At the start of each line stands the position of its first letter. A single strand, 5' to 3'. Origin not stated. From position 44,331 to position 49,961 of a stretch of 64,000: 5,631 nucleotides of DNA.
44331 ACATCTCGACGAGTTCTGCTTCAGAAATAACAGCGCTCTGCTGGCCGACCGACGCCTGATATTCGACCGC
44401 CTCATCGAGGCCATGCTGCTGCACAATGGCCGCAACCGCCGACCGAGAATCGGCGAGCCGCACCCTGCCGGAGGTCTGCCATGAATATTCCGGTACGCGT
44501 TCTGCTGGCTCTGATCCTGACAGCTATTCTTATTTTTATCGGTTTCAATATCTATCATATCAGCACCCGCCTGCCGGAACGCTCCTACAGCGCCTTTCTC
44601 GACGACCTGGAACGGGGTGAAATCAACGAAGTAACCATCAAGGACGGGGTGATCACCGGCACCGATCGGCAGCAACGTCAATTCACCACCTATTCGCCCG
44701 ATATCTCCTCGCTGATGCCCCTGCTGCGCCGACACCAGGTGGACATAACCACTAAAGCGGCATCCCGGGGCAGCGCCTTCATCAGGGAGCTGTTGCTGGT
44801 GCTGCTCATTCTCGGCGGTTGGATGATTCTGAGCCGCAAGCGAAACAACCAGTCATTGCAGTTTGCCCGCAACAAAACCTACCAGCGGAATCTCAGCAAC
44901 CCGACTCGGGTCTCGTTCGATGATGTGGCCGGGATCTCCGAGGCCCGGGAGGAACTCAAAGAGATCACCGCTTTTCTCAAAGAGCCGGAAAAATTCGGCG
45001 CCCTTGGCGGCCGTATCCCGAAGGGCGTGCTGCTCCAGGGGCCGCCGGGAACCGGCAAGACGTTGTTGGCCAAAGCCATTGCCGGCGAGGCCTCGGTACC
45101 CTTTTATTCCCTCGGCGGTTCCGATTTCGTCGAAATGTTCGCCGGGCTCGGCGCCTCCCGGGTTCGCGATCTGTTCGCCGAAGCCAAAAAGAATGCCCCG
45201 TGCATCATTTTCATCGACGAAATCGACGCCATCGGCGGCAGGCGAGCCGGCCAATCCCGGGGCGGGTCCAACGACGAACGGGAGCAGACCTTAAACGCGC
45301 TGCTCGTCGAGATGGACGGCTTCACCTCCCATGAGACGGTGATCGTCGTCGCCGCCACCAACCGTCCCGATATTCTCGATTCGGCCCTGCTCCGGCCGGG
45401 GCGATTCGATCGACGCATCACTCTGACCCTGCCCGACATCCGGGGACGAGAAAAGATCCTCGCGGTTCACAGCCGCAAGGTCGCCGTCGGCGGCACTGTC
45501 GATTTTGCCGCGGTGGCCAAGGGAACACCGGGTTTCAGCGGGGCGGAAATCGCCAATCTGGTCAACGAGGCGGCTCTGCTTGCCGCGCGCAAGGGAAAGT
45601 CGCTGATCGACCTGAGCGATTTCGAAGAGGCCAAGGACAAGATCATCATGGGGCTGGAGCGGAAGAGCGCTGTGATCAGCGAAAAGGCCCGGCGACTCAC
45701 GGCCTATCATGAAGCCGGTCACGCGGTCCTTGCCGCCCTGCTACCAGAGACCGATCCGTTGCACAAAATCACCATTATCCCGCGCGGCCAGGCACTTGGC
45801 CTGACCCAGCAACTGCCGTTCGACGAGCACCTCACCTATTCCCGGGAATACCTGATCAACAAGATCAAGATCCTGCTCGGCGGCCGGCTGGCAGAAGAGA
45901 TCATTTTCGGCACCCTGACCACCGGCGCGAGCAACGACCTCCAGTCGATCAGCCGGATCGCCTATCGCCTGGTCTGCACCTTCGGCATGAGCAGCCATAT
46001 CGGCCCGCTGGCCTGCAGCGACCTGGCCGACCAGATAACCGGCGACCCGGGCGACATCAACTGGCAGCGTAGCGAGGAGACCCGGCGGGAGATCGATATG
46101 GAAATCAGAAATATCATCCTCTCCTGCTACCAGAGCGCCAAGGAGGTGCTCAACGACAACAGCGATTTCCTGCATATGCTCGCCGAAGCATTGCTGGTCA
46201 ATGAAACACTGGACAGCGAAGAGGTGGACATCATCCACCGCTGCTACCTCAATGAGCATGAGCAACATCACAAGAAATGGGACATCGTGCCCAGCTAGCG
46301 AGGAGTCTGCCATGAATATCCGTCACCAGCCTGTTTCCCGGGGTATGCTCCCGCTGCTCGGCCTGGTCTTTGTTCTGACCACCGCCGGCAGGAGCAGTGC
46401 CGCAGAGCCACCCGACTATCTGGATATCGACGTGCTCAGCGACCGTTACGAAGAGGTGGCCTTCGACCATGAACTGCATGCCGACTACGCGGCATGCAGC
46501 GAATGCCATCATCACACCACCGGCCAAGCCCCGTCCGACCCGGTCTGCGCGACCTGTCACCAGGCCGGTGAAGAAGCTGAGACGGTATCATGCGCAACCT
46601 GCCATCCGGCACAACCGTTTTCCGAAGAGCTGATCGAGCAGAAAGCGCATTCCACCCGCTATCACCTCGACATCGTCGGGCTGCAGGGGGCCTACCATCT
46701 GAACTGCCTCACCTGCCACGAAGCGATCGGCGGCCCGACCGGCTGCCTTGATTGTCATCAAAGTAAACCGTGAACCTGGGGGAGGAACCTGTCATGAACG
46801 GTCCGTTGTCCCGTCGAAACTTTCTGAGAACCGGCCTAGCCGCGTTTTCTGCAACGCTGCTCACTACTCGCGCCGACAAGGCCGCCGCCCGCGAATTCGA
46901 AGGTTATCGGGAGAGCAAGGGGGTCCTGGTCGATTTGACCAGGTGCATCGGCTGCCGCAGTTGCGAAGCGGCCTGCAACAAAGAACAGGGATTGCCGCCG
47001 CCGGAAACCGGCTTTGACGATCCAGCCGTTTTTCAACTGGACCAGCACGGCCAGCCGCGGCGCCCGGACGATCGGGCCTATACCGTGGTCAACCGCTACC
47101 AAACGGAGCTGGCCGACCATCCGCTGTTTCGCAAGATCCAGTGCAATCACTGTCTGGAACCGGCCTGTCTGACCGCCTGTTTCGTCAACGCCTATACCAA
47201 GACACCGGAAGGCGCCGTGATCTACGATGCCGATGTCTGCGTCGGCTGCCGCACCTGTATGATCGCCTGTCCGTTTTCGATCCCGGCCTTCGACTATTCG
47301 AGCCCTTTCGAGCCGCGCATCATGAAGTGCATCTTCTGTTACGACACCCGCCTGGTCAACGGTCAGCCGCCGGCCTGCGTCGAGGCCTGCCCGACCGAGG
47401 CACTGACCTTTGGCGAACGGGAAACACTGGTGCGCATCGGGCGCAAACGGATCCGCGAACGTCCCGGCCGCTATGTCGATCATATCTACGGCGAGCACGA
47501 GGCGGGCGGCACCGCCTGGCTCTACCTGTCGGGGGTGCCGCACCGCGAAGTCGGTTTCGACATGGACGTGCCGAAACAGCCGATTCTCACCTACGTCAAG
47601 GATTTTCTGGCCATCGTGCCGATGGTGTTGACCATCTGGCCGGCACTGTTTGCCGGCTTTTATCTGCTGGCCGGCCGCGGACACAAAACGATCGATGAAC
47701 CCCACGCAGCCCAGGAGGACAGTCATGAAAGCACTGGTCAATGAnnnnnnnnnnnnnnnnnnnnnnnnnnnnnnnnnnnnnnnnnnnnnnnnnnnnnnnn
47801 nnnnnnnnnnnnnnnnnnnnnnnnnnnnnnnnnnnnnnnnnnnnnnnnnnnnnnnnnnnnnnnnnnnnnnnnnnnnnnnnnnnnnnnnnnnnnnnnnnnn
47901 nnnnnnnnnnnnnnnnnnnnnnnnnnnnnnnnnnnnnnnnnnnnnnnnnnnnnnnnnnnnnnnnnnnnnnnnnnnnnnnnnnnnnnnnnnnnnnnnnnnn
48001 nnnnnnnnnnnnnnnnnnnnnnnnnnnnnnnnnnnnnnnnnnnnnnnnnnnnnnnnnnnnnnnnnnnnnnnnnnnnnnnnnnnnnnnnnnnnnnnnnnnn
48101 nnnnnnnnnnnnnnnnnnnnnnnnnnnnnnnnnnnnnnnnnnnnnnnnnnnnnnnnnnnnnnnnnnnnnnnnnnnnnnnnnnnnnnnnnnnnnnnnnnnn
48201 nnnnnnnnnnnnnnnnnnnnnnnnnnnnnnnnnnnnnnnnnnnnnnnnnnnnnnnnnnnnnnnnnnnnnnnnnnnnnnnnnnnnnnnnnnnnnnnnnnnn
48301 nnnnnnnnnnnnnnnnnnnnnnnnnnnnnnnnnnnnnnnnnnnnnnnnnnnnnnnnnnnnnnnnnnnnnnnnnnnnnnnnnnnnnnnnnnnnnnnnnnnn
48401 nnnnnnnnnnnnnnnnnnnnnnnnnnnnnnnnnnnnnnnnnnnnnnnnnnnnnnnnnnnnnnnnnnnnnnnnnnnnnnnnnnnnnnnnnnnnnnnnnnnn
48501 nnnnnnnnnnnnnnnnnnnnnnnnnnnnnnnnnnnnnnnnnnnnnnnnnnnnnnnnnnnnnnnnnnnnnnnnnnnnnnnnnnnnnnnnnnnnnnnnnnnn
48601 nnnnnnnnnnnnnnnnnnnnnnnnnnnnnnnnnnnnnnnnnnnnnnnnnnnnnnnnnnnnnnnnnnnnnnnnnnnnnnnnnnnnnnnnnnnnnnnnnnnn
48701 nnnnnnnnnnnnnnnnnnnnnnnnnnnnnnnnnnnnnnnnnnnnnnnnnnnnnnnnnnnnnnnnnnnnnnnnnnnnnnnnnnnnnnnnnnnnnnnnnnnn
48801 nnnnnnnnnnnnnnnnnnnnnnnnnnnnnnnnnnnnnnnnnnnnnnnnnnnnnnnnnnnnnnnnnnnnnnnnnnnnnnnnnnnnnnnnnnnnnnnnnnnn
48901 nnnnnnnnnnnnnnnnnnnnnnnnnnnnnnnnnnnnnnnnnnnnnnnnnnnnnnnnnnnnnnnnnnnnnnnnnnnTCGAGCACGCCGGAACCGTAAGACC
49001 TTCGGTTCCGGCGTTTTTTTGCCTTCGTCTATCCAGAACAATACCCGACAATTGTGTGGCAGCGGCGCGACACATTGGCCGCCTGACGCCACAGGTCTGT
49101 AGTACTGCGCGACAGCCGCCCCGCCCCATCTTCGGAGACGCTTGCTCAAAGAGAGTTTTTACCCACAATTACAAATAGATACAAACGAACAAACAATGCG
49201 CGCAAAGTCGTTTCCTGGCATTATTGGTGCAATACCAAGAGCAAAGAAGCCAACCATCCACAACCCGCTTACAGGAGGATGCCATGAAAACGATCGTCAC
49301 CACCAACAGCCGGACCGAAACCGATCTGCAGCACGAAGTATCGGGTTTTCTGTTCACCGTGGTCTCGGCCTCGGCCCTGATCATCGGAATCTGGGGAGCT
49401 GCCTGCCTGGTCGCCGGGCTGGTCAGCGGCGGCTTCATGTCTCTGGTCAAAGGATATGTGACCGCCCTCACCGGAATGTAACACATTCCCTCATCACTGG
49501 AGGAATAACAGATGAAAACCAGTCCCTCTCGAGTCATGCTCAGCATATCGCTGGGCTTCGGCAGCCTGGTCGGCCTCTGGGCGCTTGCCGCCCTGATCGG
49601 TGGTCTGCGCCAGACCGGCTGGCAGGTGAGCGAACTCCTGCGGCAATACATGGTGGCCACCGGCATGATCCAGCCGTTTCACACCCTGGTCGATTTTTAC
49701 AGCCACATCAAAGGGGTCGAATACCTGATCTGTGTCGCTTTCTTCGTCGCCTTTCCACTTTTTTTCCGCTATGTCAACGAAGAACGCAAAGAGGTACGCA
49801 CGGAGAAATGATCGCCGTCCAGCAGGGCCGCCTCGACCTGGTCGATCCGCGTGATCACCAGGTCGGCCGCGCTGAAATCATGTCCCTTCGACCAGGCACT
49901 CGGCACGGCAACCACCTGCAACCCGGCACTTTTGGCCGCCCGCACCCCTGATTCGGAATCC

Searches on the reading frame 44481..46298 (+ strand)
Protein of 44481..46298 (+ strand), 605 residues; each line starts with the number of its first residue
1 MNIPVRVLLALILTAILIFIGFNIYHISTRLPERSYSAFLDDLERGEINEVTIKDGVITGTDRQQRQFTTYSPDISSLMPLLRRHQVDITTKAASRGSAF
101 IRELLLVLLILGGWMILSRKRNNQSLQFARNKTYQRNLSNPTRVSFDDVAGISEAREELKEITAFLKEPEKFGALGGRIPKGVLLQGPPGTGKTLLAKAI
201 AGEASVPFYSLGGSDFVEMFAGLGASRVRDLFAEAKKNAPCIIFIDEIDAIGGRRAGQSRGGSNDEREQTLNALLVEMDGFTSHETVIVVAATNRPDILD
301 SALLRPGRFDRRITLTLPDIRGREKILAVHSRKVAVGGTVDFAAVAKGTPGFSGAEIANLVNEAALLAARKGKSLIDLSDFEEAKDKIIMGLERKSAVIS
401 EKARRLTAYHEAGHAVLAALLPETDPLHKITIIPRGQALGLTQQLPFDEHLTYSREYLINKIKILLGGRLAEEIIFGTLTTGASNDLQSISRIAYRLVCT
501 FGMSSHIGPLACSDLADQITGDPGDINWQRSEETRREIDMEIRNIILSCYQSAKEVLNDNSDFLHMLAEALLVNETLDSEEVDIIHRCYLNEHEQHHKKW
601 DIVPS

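Call 7: search_protein_families(library=pfam, proteins=[window:44481-46298:+])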
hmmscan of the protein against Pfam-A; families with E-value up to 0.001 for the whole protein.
window:44481-46298:+ (605 aa): 9 families
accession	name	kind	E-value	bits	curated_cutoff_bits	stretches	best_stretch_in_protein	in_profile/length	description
PF01434.24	Peptidase_M41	-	1.3e-64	218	29.9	1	398-583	2-189/191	Peptidase family M41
PF00004.35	AAA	-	8.8e-46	156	21.2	1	183-316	1-130/131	ATPase family associated with various cellular activities (AAA)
PF17862.7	AAA_lid_3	-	2.1e-14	53.2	27.2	1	340-383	2-45/45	AAA+ lid domain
PF06480.20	FtsH_ext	-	1.3e-07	32.2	25.5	1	10-91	4-100/103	FtsH Extracellular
PF06068.19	TIP49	-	6.4e-05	22.7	23.8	1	149-216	26-88/347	TIP49 P-loop domain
PF13191.12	AAA_16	-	0.00014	22.8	32.6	0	179-202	24-46/167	AAA ATPase domain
PF07728.20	AAA_5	-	0.00017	22.1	22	0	182-297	1-125/139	AAA domain (dynein-related subfamily)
PF20720.3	nSTAND3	-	0.00053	20.2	27.2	0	183-317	20-137/155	Novel STAND NTPase 3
PF05496.18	RuvB_N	-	0.00078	19.7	27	0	182-249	35-94/159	Holliday junction DNA helicase RuvB P-loop domain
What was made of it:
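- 44481..46298 (+): FtsH-family AAA+ zinc metalloprotease. Pfam in call 7.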

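Call 25: search_protein_families(library=ncbifam, proteins=[window:44481-46298:+], max_evalue=0.01)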
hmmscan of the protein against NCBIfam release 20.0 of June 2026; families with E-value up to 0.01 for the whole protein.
window:44481-46298:+ (605 aa): 27 families (the best 25 are shown)
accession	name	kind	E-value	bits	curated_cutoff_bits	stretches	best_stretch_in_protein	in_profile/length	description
TIGR01241.2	FtsH_fam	equivalog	1.4e-217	724.2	600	1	16-582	7-598/598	ATP-dependent zinc metalloprotease FtsH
NF008004.0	PRK10733.1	equivalog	1.5e-176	588.1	1008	1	11-584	9-591/644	ATP-dependent zinc metalloprotease FtsH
NF003069.1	PRK03992.1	subfamily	2.2e-86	290.4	500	1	138-390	122-374/379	proteasome-activating nucleotidase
TIGR01242.2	TIGR01242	subfamily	6.7e-81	272.1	500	1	139-390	106-357/362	proteasome-activating nucleotidase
NF047747.1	PrtsmActNtasePan2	equivalog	2.4e-73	247.6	700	1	139-388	143-392/397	proteasome-activating nucleotidase Pan2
NF047748.1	PrtsmActNtasePan1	equivalog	2.5e-70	237.6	750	1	142-397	143-398/405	proteasome-activating nucleotidase Pan1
TIGR01243.1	CDC48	subfamily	1.2e-66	225.5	802.65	1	143-389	449-693/733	CDC48 family AAA ATPase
NF041006.2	cell_div_CdvC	equivalog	7.7e-40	136.9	650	1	138-368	94-322/370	cell division protein CdvC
TIGR03689.1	pup_AAA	equivalog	5.5e-34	117.8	504.75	1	126-346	161-392/512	proteasome ATPase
NF042959.1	IteA_antiphage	equivalog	3.5e-32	112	510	1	153-392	98-328/367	anti-phage ATPase IteA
NF003229.0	PRK04195.1-5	equivalog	8.7e-09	34.6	280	1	146-254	16-118/413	replication factor C large subunit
NF003230.0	PRK04195.1-6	equivalog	2.4e-06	26.5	441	1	145-254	12-112/494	replication factor C large subunit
NF003233.0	PRK04195.2-3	equivalog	7e-06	25.1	471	1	146-262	12-116/504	replication factor C large subunit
NF003226.0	PRK04195.1-1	equivalog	2.5e-05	23.4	588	1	145-254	12-114/405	replication factor C large subunit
TIGR02881.1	spore_V_K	equivalog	5.2e-05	22.4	422.95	1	146-294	5-152/261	stage V sporulation protein K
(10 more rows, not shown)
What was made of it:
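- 44481..46298 (+): TIGR01241 724 bits against a cut-off of 600 (call 25).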

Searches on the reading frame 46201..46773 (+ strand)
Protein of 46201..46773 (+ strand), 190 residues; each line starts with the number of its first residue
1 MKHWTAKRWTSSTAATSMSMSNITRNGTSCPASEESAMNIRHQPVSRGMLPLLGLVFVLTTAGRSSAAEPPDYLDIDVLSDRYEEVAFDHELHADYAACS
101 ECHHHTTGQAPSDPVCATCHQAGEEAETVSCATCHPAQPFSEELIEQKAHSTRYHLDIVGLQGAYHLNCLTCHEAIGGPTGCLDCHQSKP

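Call 7: search_protein_families(library=pfam, proteins=[window:46201-46773:+])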
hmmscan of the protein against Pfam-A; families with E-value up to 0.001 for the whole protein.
window:46201-46773:+ (190 aa): 1 family
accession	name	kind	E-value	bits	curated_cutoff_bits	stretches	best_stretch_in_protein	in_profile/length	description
PF02085.21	Cytochrom_CIII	-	2.6e-07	31.4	22.9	1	82-124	17-57/101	Class III cytochrome C family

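Call 25: search_protein_families(library=ncbifam, proteins=[window:46201-46773:+], max_evalue=0.01)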
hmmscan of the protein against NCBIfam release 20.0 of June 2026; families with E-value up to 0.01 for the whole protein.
window:46201-46773:+ (190 aa): 4 families
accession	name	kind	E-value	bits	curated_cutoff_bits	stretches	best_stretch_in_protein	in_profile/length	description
NF045713.1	CxxCH_16_HmcA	equivalog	1.2e-07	30.8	400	1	114-189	473-541/541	sulfate respiration complex hexadecaheme cytochrome HmcA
NF045722.1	c3_cytochr_TmcA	equivalog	2.8e-06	27.2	114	1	82-187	40-125/125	acidic tetraheme cytochrome c3 TmcA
NF043011.1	CytC7_Geobact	equivalog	4.3e-05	23.9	120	0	165-187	66-89/89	cytochrome c7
NF045784.1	9HemeCytC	equivalog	0.0044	16.4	640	0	69-188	207-321/328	nine-heme cytochrome c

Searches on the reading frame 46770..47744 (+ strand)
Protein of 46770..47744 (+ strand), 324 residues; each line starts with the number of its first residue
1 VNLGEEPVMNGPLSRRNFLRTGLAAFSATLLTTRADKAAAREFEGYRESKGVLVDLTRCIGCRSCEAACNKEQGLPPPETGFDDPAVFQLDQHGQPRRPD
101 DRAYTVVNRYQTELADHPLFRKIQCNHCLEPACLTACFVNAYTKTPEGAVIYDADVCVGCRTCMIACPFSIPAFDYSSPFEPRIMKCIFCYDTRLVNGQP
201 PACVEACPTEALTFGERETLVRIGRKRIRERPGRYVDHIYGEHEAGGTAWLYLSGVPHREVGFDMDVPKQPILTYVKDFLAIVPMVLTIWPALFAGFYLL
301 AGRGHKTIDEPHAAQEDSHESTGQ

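Call 7: search_protein_families(library=pfam, proteins=[window:46770-47744:+])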
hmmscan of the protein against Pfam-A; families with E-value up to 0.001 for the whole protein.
window:46770-47744:+ (324 aa): 8 families
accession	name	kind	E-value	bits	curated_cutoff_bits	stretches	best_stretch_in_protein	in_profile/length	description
PF13247.11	Fer4_11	-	8.6e-20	71.2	26.2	1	121-217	6-100/100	4Fe-4S dicluster domain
PF12838.12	Fer4_7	-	6.6e-13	49.3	27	1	124-170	1-51/52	4Fe-4S dicluster domain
PF13237.11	Fer4_10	-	1.6e-10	41.2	25.5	1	150-208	2-53/53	4Fe-4S dicluster domain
PF12797.12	Fer4_2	-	5.4e-10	39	24.5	2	149-169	2-22/22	4Fe-4S binding domain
PF12837.12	Fer4_6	-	4.2e-09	36.4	25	1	151-170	3-22/24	4Fe-4S binding domain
PF13187.11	Fer4_9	-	1e-08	35.5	27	1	157-211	2-51/52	4Fe-4S dicluster domain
PF00037.32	Fer4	-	3.6e-07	30.2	21.1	1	150-169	1-20/24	4Fe-4S binding domain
PF13183.11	Fer4_8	-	1.1e-05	26.4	27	1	56-129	2-61/68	4Fe-4S dicluster domain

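Call 25: search_protein_families(library=ncbifam, proteins=[window:46770-47744:+], max_evalue=0.01)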
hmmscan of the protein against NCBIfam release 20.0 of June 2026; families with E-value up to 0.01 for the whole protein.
window:46770-47744:+ (324 aa): 42 families (the best 25 are shown)
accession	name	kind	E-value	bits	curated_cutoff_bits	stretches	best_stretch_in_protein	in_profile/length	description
NF045715.1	sulf_resp_HmcB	equivalog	8e-119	396.3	420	1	14-311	1-292/307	sulfate respiration complex iron-sulfur protein HmcB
NF008134.0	PRK10882.1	equivalog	8.9e-60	202.5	263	1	14-306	3-317/329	hydrogenase 2 operon protein HybA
TIGR01582.1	FDH-beta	equivalog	1.7e-38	132.3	334.7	1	41-273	13-239/283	formate dehydrogenase subunit beta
TIGR02951.1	DMSO_dmsB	equivalog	2.2e-27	96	214.1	1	50-220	2-156/161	DMSO/selenate family reductase complex B subunit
TIGR03149.1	cyt_nit_nrfC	equivalog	3e-27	95.4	377.6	2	120-218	89-185/225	cytochrome c nitrite reductase Fe-S protein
NF045797.1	DsrO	equivalog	3.8e-26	92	200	2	104-216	82-201/235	sulfate reduction electron transfer complex DsrMKJOP subunit DsrO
NF038355.1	FDH3_beta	equivalog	2.6e-20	73.2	240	1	123-231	52-178/180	formate dehydrogenase FDH3 subunit beta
NF011569.0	PRK14993.1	equivalog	7.7e-20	71.4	416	1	38-216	32-187/244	tetrathionate reductase subunit TtrB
TIGR03478.1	DMSO_red_II_bet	subfamily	3.7e-19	68.8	480.7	1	124-215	130-218/321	DMSO reductase family type II enzyme, iron-sulfur subunit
NF041715.1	arsenate_red_ArrB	equivalog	3.3e-18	66.1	450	2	124-179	56-111/233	arsenate respiratory reductase iron-sulfur subunit ArrB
NF042979.1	EthbenzDh_ebdB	equivalog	9.8e-18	64.1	740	1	124-217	152-242/354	ethylbenzene dehydrogenase subunit beta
NF009451.0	PRK12809.1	equivalog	2.3e-16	59.2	1154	1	122-230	53-152/639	formate-dependent uric acid utilization protein YgfT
NF007382.0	PRK09898.1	equivalog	1.4e-15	57.4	213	1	124-191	122-187/208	ferredoxin-like protein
NF009408.0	PRK12769.1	equivalog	3.9e-15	55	1003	1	52-229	5-159/659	formate-dependent uric acid utilization protein AegA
TIGR01660.1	narH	equivalog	2.5e-14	52.6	524.05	1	124-207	182-262/492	nitrate reductase subunit beta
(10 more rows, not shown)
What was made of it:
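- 46770..47744 (+): HmcB-like iron-sulfur subunit. NF045715 396 bits against a cut-off of 420 (call 25).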

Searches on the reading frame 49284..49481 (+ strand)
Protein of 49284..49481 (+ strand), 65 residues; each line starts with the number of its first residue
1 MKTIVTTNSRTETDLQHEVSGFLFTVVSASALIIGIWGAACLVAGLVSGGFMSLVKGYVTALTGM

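Call 25: search_protein_families(library=ncbifam, proteins=[window:49284-49481:+], max_evalue=0.01)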
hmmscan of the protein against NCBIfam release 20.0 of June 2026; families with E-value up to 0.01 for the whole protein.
window:49284-49481:+ (65 aa): 0 families

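Call 44: search_protein_families(library=pfam, proteins=[window:49284-49481:+], max_evalue=1)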
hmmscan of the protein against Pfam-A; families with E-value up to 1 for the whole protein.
window:49284-49481:+ (65 aa): 0 families

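Call 56: find_homologous_proteins(query=window:49284-49478:+, max_evalue=0.001)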
Query window:49284-49478:+ (65 aa): 6 proteins with E <= 0.001 among 6 candidates.
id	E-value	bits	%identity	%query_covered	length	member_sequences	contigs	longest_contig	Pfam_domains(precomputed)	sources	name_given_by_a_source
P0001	2.5e-32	126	97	100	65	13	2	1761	-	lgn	-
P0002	5.3e-31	122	95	100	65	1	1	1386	-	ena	-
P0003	8.4e-29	115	89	100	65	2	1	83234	-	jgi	jgi:hypothetical protein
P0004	8.2e-25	103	78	100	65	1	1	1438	-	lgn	-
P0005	4.8e-24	100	69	100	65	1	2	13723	-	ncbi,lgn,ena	-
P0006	8.2e-20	87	63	100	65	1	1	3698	-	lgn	-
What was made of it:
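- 49284..49481 (+): Small membrane protein sm1 (65 aa, two hydrophobic segments). Only hypothetical homologues found (call 56).
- Closest known: PspF / phage-shock regulon. Different: No Psp homologues are present here, and the small proteins match no known family (calls 44, 56).
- Tried and rejected: A search of the large protein database with sm1 found only six close hypothetical proteins (call 56).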

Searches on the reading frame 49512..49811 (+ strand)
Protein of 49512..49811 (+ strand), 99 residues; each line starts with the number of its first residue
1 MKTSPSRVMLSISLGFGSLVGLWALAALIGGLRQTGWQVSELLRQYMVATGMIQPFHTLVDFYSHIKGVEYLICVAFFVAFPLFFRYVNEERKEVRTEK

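Call 25: search_protein_families(library=ncbifam, proteins=[window:49512-49811:+], max_evalue=0.01)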
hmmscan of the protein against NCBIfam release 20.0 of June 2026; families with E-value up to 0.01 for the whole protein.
window:49512-49811:+ (99 aa): 1 family
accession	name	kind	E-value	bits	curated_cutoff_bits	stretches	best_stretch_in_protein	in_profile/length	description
NF045712.1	sulf_resp_HmcD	equivalog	4.9e-05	23.2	34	1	56-86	1-31/38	sulfate respiration complex protein HmcD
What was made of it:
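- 49512..49811 (+): Small membrane protein sm2 (99 aa), from the same family as sm1, with a weak HmcD-like match in residues 56-86. NF045712 23 bits against a cut-off of 34 (call 25).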

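Call 44: search_protein_families(library=pfam, proteins=[window:49512-49811:+], max_evalue=1)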
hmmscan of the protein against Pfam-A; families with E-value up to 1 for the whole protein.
window:49512-49811:+ (99 aa): 1 family
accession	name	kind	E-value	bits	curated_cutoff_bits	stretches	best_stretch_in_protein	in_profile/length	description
PF19297.4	QcrA_N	-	0.37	10.6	27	1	6-51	159-205/222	QcrA subunit N-terminal region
